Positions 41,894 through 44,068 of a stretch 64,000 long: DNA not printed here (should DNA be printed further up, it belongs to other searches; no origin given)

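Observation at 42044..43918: Threonine-synthase-like PLP enzyme fused to a LeuA/CimA-type allosteric domain, embedded in the ilv operon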

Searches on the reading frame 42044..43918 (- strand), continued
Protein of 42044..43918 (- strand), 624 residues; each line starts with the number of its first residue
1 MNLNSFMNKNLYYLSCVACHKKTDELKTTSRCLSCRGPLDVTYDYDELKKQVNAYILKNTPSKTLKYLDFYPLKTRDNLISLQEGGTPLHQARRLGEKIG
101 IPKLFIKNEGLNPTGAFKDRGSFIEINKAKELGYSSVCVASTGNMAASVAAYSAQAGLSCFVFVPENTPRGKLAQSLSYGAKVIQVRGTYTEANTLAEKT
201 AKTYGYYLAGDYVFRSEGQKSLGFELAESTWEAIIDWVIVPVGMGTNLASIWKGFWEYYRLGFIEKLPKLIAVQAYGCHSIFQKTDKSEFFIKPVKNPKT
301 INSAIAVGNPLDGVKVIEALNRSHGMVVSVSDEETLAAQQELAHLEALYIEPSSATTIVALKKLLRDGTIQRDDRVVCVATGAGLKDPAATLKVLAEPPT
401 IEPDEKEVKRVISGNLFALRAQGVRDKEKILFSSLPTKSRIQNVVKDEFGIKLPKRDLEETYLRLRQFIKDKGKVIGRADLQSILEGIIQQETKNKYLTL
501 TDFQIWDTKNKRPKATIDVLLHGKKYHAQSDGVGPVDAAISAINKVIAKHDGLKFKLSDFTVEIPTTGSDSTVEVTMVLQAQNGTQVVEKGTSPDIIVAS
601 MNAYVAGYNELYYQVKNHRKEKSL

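Call 53: fold_search(model_id=the predicted structure, library=pdb)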
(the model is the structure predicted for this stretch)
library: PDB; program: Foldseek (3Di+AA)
matches with E <= 10: 1583; with E <= 0.001: 517
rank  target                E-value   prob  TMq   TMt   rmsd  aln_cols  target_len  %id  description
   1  6nmx_A                1.2e-30  1.00  0.48  0.85  11.9       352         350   36  Threonine synthase from Bacillus subtilis ATCC 6633 with PLP and APPA (released 2019-03-13)
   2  2zsj_A                3.7e-30  1.00  0.48  0.83  12.5       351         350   40  Crystal structure of threonine synthase from Aquifex aeolicus VF5 (released 2008-10-21)
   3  2d1f_A                5.4e-30  1.00  0.48  0.85  10.7       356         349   37  Structure of Mycobacterium tuberculosis threonine synthase (released 2006-09-05)
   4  6cgq_B                9.5e-30  1.00  0.48  0.86   6.2       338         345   36  Threonine synthase from Bacillus subtilis ATCC 6633 with PLP and PLP-Ala (released 2019-02-27)
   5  6cgq_A                9.5e-30  1.00  0.47  0.85  12.2       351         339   36  Threonine synthase from Bacillus subtilis ATCC 6633 with PLP and PLP-Ala (released 2019-02-27)
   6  6nmx_B                1.2e-29  1.00  0.48  0.84  11.9       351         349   36  Threonine synthase from Bacillus subtilis ATCC 6633 with PLP and APPA (released 2019-03-13)
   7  2zsj_D                1.2e-29  1.00  0.48  0.84  12.1       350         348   40  Crystal structure of threonine synthase from Aquifex aeolicus VF5 (released 2008-10-21)
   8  6nmx_D                3.2e-29  1.00  0.48  0.85  11.2       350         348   35  Threonine synthase from Bacillus subtilis ATCC 6633 with PLP and APPA (released 2019-03-13)
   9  2c2b_C                2.5e-28  1.00  0.56  0.78  12.5       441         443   26  Crystallographic structure of Arabidopsis thaliana Threonine synthase complexed with pyridoxal phosphate and S-adenosy (released 2005-11-28)
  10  2c2b_A                2.7e-28  1.00  0.56  0.78  12.5       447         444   26  Crystallographic structure of Arabidopsis thaliana Threonine synthase complexed with pyridoxal phosphate and S-adenosy (released 2005-11-28)
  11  3aey_B                4.1e-28  1.00  0.47  0.83  12.1       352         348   37  Apo form of threonine synthase from Thermus thermophilus HB8 (released 2010-11-17)
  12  1v7c_A                7.2e-28  1.00  0.47  0.83  11.3       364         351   36  Crystal structure of threonine synthase from thermus thermophilus hb8 in complex with a substrate analogue (released 2003-12-30)
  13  1uin_B                4.5e-27  1.00  0.47  0.84  11.9       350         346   37  Crystal Structure of Threonine Synthase from Thermus Thermophilus HB8, Trigonal Crystal Form (released 2003-11-18)
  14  1uin_A                6.0e-27  1.00  0.48  0.83  12.3       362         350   36  Crystal Structure of Threonine Synthase from Thermus Thermophilus HB8, Trigonal Crystal Form (released 2003-11-18)
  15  1uim_A                1.5e-26  1.00  0.47  0.82  11.9       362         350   36  Crystal Structure of Threonine Synthase from Thermus Thermophilus HB8, Orthorhombic Crystal Form (released 2003-11-18)
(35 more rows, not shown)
